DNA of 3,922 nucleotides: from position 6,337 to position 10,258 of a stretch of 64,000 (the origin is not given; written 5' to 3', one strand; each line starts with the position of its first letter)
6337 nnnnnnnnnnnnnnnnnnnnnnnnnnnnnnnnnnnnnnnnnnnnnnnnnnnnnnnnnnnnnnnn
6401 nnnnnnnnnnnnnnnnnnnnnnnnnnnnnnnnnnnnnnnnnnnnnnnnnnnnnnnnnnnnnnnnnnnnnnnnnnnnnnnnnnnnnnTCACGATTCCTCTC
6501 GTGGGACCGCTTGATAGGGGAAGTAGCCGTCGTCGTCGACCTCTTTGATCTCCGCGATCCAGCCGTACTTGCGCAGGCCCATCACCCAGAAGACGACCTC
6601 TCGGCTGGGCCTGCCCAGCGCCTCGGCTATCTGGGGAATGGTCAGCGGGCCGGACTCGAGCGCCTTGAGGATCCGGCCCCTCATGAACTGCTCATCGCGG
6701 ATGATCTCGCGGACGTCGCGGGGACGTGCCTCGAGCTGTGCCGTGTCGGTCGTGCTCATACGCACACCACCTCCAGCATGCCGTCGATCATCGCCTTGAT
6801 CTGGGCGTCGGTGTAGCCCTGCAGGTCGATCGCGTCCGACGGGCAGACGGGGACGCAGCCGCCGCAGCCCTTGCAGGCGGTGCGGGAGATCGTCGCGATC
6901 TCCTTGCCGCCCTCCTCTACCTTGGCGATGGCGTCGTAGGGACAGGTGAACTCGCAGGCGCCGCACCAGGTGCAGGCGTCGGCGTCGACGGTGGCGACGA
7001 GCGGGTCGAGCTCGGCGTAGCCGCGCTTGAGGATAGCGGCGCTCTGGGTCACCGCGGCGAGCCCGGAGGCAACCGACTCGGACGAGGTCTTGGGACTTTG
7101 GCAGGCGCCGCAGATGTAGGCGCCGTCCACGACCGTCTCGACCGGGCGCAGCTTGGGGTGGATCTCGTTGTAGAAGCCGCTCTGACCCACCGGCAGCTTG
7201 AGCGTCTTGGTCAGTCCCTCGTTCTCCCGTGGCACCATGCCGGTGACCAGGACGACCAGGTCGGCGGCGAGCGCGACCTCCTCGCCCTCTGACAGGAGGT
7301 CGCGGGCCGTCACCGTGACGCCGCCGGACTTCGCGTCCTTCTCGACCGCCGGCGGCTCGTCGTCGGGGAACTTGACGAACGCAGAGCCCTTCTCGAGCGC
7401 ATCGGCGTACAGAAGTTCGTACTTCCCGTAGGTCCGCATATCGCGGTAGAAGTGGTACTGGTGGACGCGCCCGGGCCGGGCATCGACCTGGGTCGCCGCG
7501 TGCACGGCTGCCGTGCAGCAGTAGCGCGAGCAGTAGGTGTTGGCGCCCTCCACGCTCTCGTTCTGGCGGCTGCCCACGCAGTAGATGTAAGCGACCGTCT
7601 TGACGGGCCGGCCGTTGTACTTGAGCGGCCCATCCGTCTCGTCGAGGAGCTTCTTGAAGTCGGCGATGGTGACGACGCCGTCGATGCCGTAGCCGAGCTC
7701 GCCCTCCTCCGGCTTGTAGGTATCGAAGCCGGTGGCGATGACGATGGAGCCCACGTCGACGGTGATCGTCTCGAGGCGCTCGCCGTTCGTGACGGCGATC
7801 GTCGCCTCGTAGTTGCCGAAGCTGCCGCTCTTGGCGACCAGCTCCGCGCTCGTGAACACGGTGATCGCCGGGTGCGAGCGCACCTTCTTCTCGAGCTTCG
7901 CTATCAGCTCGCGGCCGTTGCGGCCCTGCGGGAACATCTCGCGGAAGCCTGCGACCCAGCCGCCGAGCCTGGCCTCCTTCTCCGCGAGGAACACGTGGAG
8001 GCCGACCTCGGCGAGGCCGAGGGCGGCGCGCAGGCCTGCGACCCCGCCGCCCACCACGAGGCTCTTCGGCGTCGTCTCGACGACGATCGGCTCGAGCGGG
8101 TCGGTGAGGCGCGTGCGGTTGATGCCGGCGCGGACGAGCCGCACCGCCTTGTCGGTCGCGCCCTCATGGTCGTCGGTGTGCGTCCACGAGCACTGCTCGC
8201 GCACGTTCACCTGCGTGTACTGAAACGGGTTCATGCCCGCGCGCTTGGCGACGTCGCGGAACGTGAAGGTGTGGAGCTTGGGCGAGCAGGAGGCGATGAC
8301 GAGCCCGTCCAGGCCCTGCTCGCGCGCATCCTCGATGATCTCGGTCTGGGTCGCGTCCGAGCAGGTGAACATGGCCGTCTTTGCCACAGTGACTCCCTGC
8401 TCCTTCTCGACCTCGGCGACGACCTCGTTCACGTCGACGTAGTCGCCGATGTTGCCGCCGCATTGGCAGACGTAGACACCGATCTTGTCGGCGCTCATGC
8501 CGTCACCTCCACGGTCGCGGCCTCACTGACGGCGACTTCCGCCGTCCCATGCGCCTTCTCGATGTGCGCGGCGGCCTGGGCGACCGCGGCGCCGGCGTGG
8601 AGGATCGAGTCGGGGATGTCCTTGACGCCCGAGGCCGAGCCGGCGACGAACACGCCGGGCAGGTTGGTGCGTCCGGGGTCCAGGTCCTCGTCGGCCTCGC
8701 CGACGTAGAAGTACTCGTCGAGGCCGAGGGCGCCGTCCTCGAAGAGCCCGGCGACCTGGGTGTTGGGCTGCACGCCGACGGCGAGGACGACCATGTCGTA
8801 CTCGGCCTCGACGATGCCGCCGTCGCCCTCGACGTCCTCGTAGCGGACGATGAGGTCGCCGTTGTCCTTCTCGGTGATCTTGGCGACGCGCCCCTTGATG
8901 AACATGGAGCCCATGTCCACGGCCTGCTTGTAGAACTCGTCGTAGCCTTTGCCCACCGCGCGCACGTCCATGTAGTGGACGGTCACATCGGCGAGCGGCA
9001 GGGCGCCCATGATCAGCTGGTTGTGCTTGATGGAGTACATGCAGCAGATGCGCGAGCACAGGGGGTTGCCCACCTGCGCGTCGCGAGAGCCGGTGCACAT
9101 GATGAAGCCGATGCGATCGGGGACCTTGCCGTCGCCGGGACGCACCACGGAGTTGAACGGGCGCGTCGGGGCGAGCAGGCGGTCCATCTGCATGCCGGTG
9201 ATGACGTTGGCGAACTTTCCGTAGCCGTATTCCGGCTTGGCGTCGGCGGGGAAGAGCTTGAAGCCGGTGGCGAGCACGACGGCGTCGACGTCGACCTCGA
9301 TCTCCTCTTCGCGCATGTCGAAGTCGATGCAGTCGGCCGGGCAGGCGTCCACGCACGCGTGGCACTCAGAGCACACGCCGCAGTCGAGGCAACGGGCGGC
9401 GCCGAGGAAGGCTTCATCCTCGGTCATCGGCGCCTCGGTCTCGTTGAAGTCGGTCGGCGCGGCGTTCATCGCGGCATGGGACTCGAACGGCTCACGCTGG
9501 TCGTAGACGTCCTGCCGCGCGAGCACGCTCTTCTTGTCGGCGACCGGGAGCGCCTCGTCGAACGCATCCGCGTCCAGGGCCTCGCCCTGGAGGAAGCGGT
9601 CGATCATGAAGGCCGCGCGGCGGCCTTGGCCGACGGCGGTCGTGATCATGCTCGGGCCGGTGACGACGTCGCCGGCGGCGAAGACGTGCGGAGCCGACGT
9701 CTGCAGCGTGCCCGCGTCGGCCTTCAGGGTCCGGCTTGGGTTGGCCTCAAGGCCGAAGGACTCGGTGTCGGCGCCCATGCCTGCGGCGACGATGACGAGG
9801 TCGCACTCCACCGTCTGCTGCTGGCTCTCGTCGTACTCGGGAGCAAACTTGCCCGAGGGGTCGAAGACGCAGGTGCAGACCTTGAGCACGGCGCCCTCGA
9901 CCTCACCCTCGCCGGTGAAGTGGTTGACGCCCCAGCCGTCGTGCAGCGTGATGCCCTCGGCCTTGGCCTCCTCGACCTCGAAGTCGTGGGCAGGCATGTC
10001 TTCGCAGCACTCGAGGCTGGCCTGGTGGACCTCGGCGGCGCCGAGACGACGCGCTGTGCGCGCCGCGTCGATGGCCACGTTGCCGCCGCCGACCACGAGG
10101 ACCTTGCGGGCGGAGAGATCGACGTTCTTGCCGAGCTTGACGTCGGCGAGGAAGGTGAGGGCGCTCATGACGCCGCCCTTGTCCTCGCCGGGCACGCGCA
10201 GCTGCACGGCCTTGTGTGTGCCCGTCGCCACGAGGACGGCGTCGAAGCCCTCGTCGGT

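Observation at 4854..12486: Undescribed Qmo/HdrA-type membrane complex encoded with TusA, DsrE and an ArsR-type regulator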

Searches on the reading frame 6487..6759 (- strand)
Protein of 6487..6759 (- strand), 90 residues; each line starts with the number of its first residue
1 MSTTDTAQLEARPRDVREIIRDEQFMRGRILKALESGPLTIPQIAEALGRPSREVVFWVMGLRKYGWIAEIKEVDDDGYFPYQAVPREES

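Call 3: search_protein_families(library=pfam, proteins=[window:6487-6759:-], max_evalue=0.01)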
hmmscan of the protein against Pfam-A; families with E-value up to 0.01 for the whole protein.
window:6487-6759:- (90 aa): 4 families
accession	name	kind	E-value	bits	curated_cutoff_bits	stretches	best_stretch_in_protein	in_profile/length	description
PF21476.4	PF0610-like_N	-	0.00028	21.5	33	1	27-55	3-31/50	PF0610-like, N-terminal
PF01022.26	HTH_5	-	0.00089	19.5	22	1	27-49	4-26/47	Bacterial regulatory protein, arsR family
PF01978.25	TrmB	-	0.0011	19.2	25.6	1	34-87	18-67/68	Sugar-specific transcriptional regulator TrmB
PF12840.13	HTH_20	-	0.0019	18.5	27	1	27-54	6-34/51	Helix-turn-helix domain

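Call 4: search_protein_families(library=ncbifam, proteins=[window:6487-6759:-], max_evalue=0.01)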
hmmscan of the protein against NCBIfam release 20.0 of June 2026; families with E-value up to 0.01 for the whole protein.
window:6487-6759:- (90 aa): 0 families

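Call 47: search_solved_structures(query=window:6487-6759:-, max_evalue=10, show_alignments=2)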
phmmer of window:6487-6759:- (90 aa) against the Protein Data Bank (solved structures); distinct sequences matched with E-value up to 10: 7.
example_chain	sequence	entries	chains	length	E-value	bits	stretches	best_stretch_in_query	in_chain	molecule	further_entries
1uly_A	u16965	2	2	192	0.044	17.3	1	25-78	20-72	hypothetical protein PH1932 | hypothetical transcription regulator protein, PH1932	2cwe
9e71_BI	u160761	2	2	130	0.24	15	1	34-77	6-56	Small ribosomal subunit protein uS8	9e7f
9sgv_A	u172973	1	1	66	0.28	14.7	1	30-66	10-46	Ap3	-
7r81_X2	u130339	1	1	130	0.4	14.3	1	47-77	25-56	40S ribosomal protein S22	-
7di0_A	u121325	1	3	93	0.48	14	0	3-30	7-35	apDPBB_sym_79 protein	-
2lkp_A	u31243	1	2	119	0.78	13.3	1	27-68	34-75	HTH-type transcriptional regulator NmtR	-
7pdj_A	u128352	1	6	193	1.9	12.1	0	31-54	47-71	FLICE inhibitory protein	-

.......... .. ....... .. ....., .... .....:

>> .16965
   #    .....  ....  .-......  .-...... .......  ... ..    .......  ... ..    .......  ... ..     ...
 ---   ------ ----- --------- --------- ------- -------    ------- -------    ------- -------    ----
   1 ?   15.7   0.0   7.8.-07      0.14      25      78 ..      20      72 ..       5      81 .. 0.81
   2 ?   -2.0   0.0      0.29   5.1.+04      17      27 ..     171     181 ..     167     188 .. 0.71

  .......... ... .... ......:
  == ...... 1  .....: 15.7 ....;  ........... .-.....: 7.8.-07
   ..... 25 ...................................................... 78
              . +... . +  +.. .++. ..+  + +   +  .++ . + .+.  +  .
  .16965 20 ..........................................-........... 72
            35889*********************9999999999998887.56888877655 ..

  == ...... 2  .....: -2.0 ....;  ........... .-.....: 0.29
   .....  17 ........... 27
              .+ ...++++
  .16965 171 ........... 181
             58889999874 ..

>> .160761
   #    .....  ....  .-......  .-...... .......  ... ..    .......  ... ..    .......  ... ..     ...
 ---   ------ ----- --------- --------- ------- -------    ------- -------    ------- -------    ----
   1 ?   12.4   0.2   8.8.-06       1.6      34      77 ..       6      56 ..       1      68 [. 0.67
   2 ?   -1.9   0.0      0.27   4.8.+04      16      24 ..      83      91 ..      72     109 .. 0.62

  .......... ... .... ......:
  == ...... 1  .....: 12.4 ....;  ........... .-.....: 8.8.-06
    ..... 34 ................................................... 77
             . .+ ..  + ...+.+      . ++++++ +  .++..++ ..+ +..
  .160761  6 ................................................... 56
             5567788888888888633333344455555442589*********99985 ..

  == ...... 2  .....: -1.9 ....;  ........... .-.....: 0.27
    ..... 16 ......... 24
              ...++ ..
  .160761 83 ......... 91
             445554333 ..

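Call 48: find_homologous_proteins(query=window:6487-6759:-, max_evalue=0.001)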
Query window:6487-6759:- (90 aa): 344 proteins with E <= 0.001 among 347 candidates; the best 120 are listed.
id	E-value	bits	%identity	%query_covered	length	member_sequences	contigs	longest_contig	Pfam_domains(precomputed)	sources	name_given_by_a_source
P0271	3.7e-52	192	99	100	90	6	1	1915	-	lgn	-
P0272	2.1e-47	177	90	100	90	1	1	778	-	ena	-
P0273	2.5e-46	173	88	100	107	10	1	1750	-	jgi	-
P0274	4.8e-46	172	89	100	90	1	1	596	-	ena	-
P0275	6.8e-46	172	89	100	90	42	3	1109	-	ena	-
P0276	1.2e-45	171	89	100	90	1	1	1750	-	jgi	jgi:hypothetical protein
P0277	2.2e-45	170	88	100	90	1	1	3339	-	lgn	-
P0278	3.0e-45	170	88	100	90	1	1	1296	-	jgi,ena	-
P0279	1.8e-44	167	87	100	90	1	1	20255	-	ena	-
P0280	2.6e-44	167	83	100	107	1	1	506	-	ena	-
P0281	4.8e-44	166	88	98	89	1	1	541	-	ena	-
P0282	5.3e-44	166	86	100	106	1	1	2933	-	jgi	jgi:hypothetical protein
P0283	7.2e-44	165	83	100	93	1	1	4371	-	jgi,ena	-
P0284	3.8e-43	163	84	100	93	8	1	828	-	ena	-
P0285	5.0e-43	163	83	100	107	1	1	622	-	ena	-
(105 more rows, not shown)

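Call 55: predict_structure(alignment_id=A1)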
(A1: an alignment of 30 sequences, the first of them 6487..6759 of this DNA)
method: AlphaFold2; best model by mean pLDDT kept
length: 90 residues; sequences in the alignment: 30
mean_pLDDT: 85.9   pTM: 0.74
mean pLDDT of the five models: 85.9, 85.2, 84.9, 82.7, 68.7
residues with pLDDT >= 90: 69; 70-90: 6; 50-70: 4; < 50: 11
segments of 3 or more residues with pLDDT < 50: 1-10
pLDDT, mean of each block of 10 residues (from residue 1): 42 83 94 96 96 95 95 93 80
secondary structure, 60 per line:
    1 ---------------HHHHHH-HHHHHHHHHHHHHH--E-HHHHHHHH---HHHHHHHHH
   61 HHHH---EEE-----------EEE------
elements in order: H16-21 H23-36 H41-48 H52-64 E68-70 E82-84

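Call 60: fold_search(model_id=the predicted structure, library=pdb)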
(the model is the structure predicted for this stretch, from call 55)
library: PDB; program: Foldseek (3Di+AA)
matches with E <= 10: 1757; with E <= 0.001: 4
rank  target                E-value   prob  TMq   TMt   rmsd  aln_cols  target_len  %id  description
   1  1r23_A                3.6e-04  1.00  0.60  0.52  15.2        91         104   19  Crystal structure of the cyanobacterial metallothionein repressor SmtB in the Zn1-form (one Zn(II) per dimer) (released 2004-05-18)
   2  1smt_A                7.2e-04  1.00  0.58  0.53  12.2        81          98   21  SMTB REPRESSOR FROM SYNECHOCOCCUS PCC7942 (released 1997-12-03)
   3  1smt_B                7.2e-04  1.00  0.58  0.52  13.7        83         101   20  SMTB REPRESSOR FROM SYNECHOCOCCUS PCC7942 (released 1997-12-03)
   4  1r1t_B                9.9e-04  1.00  0.58  0.53  14.2        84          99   20  Crystal structure of the cyanobacterial metallothionein repressor SmtB in the apo-form (released 2004-05-18)
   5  5jls                  1.8e-03  1.00  0.58  0.40   7.0        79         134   18  Crystal Structure of Adhesin competence repressor (AdcR) from Streptococcus pyogenes (C-terminally His tagged) (released 2017-05-03)
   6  6kf4_G                2.6e-03  1.00  0.58  0.34   7.7        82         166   23  Cryo-EM structure of Thermococcus kodakarensis RNA polymerase (released 2020-07-01)
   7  1r1u_C                3.1e-03  1.00  0.60  0.55  13.8        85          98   16  Crystal structure of the metal-sensing transcriptional repressor CzrA from Staphylococcus aureus in the apo-form (released 2004-05-18)
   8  1r23_B                3.3e-03  1.00  0.58  0.54  12.2        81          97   21  Crystal structure of the cyanobacterial metallothionein repressor SmtB in the Zn1-form (one Zn(II) per dimer) (released 2004-05-18)
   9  5yhx_N                3.3e-03  1.00  0.56  0.35  10.6        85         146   15  Structure of Lactococcus lactis ZitR, wild type (released 2017-12-06)
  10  1uly                  3.6e-03  1.00  0.62  0.31   3.9        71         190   25  Crystal structure analysis of the ArsR homologue DNA-binding protein from P. horikoshii OT3 (released 2004-10-19)
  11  6cdb_A                3.6e-03  1.00  0.60  0.56  13.8        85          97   16  Crystal Structure of V66L CzrA in the Zn(II)bound state (released 2018-07-11)
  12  6j05_A                3.6e-03  1.00  0.57  0.51   7.1        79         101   25  Structures of two ArsR As(III)-responsive repressors: implications for the mechanism of derepression (released 2019-07-03)
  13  8qkf_B                4.1e-03  1.00  0.61  0.58   8.5        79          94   19  SmtB protein of Mycobacterium smegmatis (released 2024-09-25)
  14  2dk5_MODEL_1_A        4.1e-03  1.00  0.53  0.53  13.6        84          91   13  Solution structure of Winged-Helix domain in RNA polymerase III 39KDa polypeptide (released 2006-10-06)
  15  3p9c                  4.1e-03  1.00  0.50  0.16   4.4        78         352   20  Crystal structure of perennial ryegrass LpOMT1 bound to SAH (released 2011-01-12)
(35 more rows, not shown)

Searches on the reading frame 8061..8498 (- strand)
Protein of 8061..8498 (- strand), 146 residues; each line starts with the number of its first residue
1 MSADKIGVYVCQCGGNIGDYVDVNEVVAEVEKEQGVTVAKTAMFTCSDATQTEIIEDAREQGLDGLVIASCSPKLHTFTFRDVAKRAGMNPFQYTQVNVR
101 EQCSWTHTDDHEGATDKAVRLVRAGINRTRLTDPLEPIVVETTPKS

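Call 78: search_protein_families(library=pfam, proteins=[window:8061-8498:-], max_evalue=10)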
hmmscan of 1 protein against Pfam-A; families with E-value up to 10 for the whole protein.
seq(146 aa): 4 families
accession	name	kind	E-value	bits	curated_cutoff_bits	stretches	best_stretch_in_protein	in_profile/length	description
PF13407.12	Peripla_BP_4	-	0.00052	20.1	35.1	1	20-95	12-87/258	Periplasmic binding protein domain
PF20381.4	Rv1476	-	0.022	15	26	1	20-89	5-67/156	Membrane protein Rv1476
PF00532.27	Peripla_BP_1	-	0.032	14.1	22.2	1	20-74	16-69/281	Periplasmic binding proteins and sugar binding domain of LacI family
PF02662.21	FlpD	-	0.074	13.5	22.3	1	40-74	29-63/123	Methyl-viologen-reducing hydrogenase, delta subunit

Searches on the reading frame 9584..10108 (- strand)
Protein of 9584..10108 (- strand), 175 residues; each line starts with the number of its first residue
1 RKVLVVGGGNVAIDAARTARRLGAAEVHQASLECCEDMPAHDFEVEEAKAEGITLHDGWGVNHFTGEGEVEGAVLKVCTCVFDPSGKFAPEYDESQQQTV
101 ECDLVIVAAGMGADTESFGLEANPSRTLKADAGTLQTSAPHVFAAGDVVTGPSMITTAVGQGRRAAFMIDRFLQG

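Call 88: search_solved_structures(query=window:9584-10108:-, max_evalue=1e-8, show_alignments=5)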
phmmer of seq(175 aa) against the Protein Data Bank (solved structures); distinct sequences matched with E-value up to 1e-8: 8.
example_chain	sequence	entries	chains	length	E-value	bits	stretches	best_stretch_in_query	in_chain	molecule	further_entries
9bov_A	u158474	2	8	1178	3.7e-28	101.7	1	2-175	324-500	Molybdopterin oxidoreductase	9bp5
9n5u_A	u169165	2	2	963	1.5e-25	93.2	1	2-175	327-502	NfnA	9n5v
8oh5_C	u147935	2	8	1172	1.8e-20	76.7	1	2-175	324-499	Formate dehydrogenase-O, major subunit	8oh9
4ylf_B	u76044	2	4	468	3.1e-20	75.9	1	1-175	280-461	Dihydropyrimidine dehydrogenase subunit A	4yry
2vdc_G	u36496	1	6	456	1.1e-17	67.7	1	2-170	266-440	GLUTAMATE SYNTHASE [NADPH] SMALL CHAIN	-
6s6s_G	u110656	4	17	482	1.2e-17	67.5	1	2-170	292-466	Glutamate synthase [NADPH] small chain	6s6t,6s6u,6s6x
5vj7_A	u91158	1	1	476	1.3e-14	57.7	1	1-173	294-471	Oxidoreductase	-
5jca_L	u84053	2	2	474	8.7e-14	54.9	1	2-173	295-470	NADH-dependent Ferredoxin:NADP Oxidoreductase (NfnI) subunit alpha | NADH-dependent Ferredoxin:NADP Oxidoreductase subunit alpha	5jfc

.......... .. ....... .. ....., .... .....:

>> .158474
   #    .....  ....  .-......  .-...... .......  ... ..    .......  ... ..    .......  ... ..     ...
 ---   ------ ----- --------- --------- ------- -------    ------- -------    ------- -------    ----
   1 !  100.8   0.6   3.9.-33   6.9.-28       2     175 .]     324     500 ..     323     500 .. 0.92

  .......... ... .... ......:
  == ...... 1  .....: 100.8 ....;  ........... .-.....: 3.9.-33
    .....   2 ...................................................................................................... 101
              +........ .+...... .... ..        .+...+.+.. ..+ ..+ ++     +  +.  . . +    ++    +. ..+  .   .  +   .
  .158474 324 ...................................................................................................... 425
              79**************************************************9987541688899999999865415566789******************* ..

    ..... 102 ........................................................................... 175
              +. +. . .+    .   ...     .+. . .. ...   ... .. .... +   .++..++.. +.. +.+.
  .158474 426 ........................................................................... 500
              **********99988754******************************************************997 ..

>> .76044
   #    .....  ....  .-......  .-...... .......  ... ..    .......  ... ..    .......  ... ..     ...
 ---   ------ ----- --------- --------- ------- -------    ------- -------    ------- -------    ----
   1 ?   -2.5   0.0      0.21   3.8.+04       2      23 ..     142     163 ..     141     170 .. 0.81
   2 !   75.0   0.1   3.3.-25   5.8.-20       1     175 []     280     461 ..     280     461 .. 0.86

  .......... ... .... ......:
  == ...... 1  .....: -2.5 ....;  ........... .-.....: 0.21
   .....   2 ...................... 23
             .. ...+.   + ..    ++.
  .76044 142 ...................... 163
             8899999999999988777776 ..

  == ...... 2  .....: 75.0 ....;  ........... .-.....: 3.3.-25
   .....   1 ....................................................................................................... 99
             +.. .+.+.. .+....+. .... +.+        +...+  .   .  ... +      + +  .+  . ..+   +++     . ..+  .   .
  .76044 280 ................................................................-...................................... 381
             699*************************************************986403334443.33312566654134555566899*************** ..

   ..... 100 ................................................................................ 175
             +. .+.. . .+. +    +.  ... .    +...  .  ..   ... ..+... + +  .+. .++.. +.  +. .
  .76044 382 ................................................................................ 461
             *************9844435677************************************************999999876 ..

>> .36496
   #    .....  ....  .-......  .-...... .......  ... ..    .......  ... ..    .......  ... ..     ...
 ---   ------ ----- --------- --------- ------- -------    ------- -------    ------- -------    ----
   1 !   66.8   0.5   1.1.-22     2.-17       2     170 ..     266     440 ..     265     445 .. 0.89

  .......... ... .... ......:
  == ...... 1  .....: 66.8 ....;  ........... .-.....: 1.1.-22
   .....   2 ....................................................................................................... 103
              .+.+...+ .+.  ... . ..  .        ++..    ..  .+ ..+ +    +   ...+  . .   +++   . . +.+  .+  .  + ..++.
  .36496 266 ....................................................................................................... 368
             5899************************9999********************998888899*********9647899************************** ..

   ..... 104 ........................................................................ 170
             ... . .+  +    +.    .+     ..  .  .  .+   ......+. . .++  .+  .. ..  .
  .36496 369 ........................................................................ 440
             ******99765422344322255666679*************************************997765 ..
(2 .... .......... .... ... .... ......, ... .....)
